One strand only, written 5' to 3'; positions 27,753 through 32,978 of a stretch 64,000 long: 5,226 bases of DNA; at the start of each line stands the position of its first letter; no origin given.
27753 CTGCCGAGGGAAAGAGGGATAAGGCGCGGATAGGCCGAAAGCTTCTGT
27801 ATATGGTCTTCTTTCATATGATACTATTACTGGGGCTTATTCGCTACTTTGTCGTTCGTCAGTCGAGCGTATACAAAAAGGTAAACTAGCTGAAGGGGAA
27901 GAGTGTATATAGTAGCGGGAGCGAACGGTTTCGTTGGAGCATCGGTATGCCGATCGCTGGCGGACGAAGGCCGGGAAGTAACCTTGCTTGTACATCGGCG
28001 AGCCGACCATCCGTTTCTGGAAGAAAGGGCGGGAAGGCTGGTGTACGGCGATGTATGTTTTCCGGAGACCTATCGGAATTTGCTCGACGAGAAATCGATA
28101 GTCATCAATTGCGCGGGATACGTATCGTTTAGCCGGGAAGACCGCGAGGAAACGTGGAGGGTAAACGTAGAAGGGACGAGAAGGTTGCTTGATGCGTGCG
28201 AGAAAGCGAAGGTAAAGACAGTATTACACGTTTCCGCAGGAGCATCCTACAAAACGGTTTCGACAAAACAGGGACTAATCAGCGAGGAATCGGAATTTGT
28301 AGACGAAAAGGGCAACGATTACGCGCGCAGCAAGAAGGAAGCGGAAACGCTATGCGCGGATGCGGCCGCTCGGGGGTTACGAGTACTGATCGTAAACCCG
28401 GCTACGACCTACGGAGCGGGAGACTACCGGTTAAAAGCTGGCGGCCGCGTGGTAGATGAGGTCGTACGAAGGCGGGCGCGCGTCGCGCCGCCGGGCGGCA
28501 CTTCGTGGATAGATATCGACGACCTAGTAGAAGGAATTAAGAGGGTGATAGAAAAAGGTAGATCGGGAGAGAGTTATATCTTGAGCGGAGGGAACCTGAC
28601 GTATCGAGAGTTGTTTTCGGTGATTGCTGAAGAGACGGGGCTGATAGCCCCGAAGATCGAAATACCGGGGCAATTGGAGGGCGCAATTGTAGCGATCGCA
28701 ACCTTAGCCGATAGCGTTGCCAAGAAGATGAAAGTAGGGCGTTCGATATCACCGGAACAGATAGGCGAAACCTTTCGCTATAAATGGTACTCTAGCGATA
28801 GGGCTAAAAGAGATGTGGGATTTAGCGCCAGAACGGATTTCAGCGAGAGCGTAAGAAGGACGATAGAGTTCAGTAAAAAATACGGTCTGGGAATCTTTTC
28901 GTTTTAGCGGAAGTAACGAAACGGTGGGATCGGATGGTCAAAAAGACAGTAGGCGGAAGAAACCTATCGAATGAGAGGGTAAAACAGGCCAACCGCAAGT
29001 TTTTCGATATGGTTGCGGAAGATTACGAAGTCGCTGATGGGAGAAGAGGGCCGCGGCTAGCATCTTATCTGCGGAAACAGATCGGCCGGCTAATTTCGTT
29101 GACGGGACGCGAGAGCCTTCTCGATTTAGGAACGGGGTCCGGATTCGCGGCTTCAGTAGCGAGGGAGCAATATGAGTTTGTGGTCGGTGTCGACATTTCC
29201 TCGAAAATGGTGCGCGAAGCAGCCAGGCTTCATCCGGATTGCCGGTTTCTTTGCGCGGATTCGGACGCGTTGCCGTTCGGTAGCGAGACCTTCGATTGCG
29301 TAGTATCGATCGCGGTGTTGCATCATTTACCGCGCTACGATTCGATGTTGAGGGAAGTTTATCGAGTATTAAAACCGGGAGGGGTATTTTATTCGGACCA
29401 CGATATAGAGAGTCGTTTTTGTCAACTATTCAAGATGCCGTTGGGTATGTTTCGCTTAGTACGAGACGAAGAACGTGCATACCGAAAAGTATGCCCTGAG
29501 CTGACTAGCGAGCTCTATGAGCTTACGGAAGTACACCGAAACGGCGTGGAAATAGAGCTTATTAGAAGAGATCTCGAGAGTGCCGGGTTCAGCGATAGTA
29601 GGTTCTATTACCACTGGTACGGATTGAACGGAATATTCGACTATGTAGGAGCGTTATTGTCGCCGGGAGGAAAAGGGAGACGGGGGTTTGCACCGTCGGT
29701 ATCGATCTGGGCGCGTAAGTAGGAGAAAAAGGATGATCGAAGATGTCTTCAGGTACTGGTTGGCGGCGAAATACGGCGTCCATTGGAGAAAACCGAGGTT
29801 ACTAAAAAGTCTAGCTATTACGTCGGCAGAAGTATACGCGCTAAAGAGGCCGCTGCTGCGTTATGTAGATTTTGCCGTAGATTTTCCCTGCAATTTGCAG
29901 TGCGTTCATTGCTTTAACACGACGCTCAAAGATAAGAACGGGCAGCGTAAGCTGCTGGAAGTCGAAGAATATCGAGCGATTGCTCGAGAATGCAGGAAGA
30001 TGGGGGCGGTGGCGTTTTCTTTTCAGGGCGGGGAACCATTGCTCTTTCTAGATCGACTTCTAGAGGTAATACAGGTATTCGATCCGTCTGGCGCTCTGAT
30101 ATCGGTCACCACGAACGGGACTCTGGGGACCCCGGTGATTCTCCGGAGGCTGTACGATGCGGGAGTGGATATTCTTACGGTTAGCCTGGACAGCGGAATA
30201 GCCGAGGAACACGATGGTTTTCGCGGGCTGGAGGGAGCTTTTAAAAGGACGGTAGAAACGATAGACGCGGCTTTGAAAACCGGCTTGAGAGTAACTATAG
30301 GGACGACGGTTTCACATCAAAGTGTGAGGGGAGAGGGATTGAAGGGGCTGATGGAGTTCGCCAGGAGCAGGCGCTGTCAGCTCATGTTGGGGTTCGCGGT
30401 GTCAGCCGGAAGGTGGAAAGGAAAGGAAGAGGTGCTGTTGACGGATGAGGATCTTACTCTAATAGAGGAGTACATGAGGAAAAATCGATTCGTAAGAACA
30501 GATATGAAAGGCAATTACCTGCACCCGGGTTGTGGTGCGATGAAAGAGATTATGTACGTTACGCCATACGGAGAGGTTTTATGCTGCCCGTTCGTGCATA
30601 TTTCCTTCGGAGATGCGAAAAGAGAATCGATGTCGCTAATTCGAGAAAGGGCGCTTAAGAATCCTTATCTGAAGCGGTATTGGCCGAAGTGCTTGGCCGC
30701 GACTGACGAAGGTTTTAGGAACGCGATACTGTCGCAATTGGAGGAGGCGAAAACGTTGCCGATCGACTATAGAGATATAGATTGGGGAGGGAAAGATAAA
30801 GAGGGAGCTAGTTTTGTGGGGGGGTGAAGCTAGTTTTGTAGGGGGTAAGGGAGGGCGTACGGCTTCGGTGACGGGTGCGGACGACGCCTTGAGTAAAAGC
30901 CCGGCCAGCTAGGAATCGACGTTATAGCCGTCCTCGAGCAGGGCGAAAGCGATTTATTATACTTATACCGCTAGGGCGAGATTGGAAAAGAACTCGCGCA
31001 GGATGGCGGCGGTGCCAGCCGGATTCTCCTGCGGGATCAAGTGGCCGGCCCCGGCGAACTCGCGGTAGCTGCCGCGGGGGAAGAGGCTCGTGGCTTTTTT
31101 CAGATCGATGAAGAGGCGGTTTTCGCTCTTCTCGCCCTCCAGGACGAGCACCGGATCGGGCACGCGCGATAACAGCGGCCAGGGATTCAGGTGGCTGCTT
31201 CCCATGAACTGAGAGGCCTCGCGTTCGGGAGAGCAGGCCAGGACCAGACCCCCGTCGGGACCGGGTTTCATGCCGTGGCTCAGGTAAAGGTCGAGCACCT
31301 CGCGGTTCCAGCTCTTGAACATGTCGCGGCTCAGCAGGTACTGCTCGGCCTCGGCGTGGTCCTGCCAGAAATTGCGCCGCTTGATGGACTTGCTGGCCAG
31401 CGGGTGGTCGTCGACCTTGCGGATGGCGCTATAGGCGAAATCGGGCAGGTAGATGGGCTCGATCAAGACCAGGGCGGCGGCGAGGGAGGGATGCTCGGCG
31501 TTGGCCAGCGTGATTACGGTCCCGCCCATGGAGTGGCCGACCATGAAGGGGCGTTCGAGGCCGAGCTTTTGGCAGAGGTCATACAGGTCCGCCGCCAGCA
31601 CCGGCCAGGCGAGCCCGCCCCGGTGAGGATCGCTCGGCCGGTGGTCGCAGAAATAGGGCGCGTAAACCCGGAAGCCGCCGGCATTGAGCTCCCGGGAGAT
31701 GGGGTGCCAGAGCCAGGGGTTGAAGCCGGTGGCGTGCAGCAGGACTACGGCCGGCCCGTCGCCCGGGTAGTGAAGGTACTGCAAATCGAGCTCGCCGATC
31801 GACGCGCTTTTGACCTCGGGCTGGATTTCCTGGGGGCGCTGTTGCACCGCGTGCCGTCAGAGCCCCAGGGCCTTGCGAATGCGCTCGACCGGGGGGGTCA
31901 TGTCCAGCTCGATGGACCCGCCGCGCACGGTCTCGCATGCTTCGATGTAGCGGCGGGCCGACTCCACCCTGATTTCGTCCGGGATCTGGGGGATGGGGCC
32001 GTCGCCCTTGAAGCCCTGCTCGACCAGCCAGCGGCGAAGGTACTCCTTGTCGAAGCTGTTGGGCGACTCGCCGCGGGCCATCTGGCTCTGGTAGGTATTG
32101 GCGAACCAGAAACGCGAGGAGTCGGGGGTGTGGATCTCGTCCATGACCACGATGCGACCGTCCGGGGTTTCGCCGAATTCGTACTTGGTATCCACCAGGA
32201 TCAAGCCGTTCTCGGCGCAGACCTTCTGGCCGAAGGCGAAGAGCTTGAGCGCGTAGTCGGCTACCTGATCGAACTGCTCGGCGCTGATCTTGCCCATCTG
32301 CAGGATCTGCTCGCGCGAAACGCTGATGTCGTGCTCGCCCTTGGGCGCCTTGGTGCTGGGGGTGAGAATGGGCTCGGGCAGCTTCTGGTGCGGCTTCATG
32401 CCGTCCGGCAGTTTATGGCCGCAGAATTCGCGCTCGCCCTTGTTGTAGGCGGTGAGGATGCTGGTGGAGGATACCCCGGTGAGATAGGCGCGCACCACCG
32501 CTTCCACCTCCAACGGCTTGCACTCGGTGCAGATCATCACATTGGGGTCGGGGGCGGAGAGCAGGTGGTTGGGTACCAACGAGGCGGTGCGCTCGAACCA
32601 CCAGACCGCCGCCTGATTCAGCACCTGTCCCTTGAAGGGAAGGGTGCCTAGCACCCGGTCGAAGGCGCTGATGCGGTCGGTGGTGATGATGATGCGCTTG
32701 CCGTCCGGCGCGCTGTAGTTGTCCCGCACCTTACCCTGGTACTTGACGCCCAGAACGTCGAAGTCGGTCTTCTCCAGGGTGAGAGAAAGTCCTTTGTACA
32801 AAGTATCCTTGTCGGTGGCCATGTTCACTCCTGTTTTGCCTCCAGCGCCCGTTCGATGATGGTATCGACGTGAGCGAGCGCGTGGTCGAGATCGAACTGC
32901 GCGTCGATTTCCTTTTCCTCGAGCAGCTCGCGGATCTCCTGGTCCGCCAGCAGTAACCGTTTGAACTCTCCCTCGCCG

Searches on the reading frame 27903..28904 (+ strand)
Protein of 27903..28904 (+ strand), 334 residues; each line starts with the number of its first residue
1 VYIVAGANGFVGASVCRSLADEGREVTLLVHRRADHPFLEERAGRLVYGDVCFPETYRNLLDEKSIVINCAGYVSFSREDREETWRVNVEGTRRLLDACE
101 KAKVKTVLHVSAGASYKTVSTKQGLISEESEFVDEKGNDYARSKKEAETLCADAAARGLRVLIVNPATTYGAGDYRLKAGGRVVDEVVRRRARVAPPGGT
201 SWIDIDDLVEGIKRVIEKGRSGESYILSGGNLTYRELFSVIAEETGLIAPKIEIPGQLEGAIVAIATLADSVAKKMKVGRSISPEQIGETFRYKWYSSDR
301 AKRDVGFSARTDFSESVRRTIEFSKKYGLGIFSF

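Call 50: search_protein_families(library=pfam, proteins=[window:27903-28904:+], max_evalue=0.00001)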
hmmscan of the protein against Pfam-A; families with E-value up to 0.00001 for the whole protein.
window:27903-28904:+ (334 aa): 6 families
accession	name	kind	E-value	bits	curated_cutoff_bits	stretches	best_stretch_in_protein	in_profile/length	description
PF01370.27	Epimerase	-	9.5e-35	120.6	20.9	1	3-225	2-237/240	NAD dependent epimerase/dehydratase family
PF01073.25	3Beta_HSD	-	7.7e-20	71.5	22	1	3-178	1-190/280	3-beta hydroxysteroid dehydrogenase/isomerase family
PF07993.18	NAD_binding_4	-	2.8e-18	66.5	20.1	1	54-220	79-234/258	Male sterility protein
PF16363.11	GDP_Man_Dehyd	-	1.3e-15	58.1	27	1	4-320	2-332/332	GDP-mannose 4,6 dehydratase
PF13460.12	NAD_binding_10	-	6.8e-15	55.8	27.2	1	6-194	1-173/184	NAD(P)H-binding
PF04321.23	RmlD_sub_bind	-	6e-08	32.5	27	1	3-172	4-154/287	RmlD substrate binding domain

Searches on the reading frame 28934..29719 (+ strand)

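Call 50: search_protein_families(library=pfam, proteins=[window:28934-29719:+], max_evalue=0.00001)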
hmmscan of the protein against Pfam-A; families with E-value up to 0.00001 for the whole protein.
window:28934-29719:+ (262 aa): 6 families
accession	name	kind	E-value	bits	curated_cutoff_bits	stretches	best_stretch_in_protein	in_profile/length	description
PF08241.18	Methyltransf_11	-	4.7e-26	91.7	21.2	1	63-153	1-94/95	Methyltransferase domain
PF13649.12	Methyltransf_25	-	5.7e-24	85.1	27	1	63-150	2-97/97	Methyltransferase domain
PF13847.12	Methyltransf_31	-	3.2e-18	66.2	27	1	60-183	5-129/145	Methyltransferase domain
PF08242.18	Methyltransf_12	-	8.4e-17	62.2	30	1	63-152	1-98/98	Methyltransferase domain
PF13489.12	Methyltransf_23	-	2.7e-14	53.7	27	1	55-156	14-119/164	Methyltransferase domain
PF01209.24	Ubie_methyltran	-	6.4e-13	49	20.1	1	21-154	10-151/233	ubiE/COQ5 methyltransferase family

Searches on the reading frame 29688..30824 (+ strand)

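Call 50: search_protein_families(library=pfam, proteins=[window:29688-30824:+], max_evalue=0.00001)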
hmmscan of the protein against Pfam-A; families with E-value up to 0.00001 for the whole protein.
window:29688-30824:+ (379 aa): 2 families
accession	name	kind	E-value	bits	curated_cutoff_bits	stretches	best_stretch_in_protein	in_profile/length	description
PF04055.27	Radical_SAM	-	7.5e-20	72.2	29.5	1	68-208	7-150/166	Radical SAM superfamily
PF13353.11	Fer4_12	-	3.4e-07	31.1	22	1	68-131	15-77/137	4Fe-4S single cluster domain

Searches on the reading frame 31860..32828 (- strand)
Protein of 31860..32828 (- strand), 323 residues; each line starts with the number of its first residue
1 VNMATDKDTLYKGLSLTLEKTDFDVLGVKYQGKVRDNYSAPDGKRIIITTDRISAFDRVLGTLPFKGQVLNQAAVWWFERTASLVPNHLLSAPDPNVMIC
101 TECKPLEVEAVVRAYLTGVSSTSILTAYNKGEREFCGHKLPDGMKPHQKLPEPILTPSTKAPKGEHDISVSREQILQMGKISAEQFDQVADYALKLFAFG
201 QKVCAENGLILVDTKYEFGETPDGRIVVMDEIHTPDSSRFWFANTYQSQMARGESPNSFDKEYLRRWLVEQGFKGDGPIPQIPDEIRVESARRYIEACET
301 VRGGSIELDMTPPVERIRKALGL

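Call 50: search_protein_families(library=pfam, proteins=[window:31860-32828:-], max_evalue=0.00001)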
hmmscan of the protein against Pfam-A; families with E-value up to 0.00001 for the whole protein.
window:31860-32828:- (323 aa): 1 family
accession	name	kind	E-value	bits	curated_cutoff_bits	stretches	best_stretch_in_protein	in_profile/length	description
PF01259.24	SAICAR_synt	-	3.2e-69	233.7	20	1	30-270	3-221/233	SAICAR synthetase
